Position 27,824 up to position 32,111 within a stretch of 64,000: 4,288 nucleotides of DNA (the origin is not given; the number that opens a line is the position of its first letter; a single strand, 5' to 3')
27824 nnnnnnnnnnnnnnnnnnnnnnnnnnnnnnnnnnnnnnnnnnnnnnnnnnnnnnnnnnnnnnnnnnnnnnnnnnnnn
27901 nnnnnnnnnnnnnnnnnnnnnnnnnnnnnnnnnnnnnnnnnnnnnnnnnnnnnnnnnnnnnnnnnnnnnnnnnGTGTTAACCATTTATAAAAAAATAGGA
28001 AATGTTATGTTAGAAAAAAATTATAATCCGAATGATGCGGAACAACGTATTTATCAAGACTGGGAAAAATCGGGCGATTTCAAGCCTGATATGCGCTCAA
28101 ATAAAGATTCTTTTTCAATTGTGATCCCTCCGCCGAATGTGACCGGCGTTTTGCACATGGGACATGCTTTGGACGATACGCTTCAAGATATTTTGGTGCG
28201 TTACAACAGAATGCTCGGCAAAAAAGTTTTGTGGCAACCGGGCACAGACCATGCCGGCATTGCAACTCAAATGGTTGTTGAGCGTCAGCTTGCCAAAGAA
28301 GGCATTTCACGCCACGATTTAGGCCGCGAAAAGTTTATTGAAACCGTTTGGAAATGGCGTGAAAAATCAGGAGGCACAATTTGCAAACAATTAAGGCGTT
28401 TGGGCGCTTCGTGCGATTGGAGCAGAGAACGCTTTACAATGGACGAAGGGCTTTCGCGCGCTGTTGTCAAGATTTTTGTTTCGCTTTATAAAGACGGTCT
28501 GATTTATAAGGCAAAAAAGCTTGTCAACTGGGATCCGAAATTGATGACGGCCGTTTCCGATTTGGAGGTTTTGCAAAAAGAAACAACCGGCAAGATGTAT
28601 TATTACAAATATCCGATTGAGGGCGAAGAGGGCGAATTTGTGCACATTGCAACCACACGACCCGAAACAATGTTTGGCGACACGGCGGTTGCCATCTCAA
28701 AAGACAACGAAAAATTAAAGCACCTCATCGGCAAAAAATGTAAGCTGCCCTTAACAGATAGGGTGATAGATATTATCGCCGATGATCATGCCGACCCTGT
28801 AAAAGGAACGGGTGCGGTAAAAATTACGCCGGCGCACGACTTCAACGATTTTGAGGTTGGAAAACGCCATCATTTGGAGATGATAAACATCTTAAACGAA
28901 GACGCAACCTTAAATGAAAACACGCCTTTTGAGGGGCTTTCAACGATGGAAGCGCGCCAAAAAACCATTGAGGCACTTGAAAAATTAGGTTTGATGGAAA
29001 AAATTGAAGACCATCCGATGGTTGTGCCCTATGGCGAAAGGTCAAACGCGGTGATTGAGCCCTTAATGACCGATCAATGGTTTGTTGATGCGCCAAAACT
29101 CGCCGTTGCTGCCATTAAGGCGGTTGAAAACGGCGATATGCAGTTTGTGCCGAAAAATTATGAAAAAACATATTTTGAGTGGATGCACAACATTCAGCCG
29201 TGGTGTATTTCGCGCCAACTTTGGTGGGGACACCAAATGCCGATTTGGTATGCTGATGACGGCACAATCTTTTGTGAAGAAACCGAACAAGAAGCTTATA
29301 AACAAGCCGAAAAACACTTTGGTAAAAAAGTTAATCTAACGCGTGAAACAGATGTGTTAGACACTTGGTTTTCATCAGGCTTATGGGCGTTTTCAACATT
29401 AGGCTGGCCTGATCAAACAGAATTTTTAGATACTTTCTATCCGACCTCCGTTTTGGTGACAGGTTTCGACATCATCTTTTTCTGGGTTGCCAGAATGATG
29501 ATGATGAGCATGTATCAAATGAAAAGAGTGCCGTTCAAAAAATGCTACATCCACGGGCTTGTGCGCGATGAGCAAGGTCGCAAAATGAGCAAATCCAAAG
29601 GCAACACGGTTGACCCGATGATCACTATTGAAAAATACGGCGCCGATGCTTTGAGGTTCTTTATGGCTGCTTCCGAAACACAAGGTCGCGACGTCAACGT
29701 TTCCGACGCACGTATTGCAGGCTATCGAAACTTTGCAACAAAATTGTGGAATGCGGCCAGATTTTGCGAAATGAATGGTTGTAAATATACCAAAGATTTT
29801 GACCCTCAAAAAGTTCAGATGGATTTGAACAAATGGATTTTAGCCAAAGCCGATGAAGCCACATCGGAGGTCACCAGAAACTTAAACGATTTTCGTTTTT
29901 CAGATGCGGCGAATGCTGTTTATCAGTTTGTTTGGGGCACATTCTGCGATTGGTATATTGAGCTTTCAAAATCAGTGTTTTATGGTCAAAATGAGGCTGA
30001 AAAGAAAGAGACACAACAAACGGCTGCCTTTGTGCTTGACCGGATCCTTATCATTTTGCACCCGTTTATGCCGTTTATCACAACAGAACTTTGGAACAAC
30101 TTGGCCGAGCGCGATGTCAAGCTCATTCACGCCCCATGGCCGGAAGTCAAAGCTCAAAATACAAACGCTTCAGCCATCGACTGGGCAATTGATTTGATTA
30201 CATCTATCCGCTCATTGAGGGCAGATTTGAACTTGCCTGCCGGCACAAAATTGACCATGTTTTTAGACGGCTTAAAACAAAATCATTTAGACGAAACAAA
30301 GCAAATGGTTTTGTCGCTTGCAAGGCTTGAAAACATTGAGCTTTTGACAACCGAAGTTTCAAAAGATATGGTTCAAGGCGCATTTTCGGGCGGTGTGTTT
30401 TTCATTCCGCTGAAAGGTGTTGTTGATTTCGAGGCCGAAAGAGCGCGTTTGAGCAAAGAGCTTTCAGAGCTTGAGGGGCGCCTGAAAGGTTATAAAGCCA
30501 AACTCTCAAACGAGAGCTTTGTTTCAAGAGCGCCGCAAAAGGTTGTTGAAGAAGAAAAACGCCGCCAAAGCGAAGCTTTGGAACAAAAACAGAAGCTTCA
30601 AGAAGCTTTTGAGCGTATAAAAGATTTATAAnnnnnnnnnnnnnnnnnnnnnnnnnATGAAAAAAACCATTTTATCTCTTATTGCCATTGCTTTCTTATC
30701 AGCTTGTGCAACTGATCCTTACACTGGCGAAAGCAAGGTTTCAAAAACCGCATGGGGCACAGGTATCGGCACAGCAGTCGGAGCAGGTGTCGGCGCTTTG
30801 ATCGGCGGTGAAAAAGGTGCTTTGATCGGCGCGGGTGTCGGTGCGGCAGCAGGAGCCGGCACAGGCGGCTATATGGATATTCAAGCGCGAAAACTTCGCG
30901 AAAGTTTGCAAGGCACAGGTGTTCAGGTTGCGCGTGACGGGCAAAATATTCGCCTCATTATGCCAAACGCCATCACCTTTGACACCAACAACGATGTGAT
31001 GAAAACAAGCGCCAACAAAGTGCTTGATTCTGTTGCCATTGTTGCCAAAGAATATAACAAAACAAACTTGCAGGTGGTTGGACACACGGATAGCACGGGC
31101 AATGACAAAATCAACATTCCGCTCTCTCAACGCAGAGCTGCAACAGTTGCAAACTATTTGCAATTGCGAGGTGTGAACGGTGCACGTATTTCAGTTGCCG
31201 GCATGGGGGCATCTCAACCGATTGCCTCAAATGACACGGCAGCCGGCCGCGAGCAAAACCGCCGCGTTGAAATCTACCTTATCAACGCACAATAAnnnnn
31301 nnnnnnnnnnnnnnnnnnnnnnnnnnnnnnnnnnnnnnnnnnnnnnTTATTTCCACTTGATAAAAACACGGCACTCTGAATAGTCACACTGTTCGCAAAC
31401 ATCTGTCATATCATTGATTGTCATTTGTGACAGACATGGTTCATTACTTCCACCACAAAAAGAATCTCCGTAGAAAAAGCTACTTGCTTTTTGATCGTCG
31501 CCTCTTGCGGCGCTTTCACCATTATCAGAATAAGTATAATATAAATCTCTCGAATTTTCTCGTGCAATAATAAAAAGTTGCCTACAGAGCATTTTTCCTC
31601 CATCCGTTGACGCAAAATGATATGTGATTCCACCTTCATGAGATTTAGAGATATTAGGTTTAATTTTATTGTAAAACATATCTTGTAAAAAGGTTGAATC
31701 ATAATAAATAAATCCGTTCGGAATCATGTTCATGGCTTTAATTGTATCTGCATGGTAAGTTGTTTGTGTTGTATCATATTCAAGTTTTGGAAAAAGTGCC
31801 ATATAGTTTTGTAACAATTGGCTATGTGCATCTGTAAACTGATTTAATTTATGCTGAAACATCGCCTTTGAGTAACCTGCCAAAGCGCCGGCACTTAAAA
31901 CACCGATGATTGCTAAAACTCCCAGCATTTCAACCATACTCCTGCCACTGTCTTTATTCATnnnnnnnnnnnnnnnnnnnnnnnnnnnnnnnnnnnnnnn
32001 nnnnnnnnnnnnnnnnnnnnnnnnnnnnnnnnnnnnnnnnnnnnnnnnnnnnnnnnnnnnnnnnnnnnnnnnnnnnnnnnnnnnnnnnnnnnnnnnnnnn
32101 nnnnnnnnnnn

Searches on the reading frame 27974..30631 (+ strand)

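Call 66: search_protein_families(library=pfam, proteins=[window:27974-30631:+], max_evalue=0.00001)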
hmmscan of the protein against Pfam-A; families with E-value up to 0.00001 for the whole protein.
window:27974-30631:+ (885 aa): 5 families
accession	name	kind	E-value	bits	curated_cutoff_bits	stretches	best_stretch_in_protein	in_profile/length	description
PF00133.28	tRNA-synt_1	-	2.5e-149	498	22.7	1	26-577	2-414/414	tRNA synthetases class I (I, L, M and V)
PF08264.19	Anticodon_1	-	1.1e-40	139.4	25.1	1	619-761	1-145/148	Anticodon-binding domain of tRNA ligase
PF09334.17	tRNA-synt_1g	-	1.6e-21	77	20.1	2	499-582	291-372/391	tRNA synthetases class I (M)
PF10458.14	Val_tRNA-synt_C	-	3.6e-18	66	25.9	1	818-883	1-66/66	Valyl tRNA synthetase tRNA binding arm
PF13603.12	tRNA-synt_1_2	-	5.5e-08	32.9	25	0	250-312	83-146/185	Leucyl-tRNA synthetase, editing domain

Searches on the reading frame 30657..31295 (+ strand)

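Call 66: search_protein_families(library=pfam, proteins=[window:30657-31295:+], max_evalue=0.00001)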
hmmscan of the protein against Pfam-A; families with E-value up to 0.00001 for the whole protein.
window:30657-31295:+ (212 aa): 3 families
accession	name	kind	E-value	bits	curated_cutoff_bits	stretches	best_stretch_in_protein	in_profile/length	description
PF00691.25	OmpA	-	1.6e-21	76.9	27.2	1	107-202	1-98/98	OmpA family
PF13441.11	Gly-zipper_YMGG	-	6.5e-08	32.6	28.9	1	30-72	2-45/45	YMGG-like Gly-zipper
PF13488.11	Gly-zipper_Omp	-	8.3e-07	29.3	25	1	34-76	2-45/46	Glycine zipper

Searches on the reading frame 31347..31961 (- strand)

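Call 77: search_protein_families(library=ncbifam, proteins=[window:31347-31961:-], max_evalue=0.1)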
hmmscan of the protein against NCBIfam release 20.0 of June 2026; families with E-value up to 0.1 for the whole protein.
window:31347-31961:- (204 aa): 3 families
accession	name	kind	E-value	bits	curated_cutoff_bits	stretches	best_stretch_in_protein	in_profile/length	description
TIGR01708.2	typeII_sec_gspH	equivalog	0.064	13.3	80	1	5-41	2-38/169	type II secretion system minor pseudopilin GspH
NF007800.0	PRK10506.1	equivalog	0.073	12.9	158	1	1-45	5-49/163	prepilin peptidase-dependent protein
NF007862.0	PRK10574.1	equivalog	0.089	12.9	138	0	1-35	1-35/145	prepilin peptidase-dependent pilin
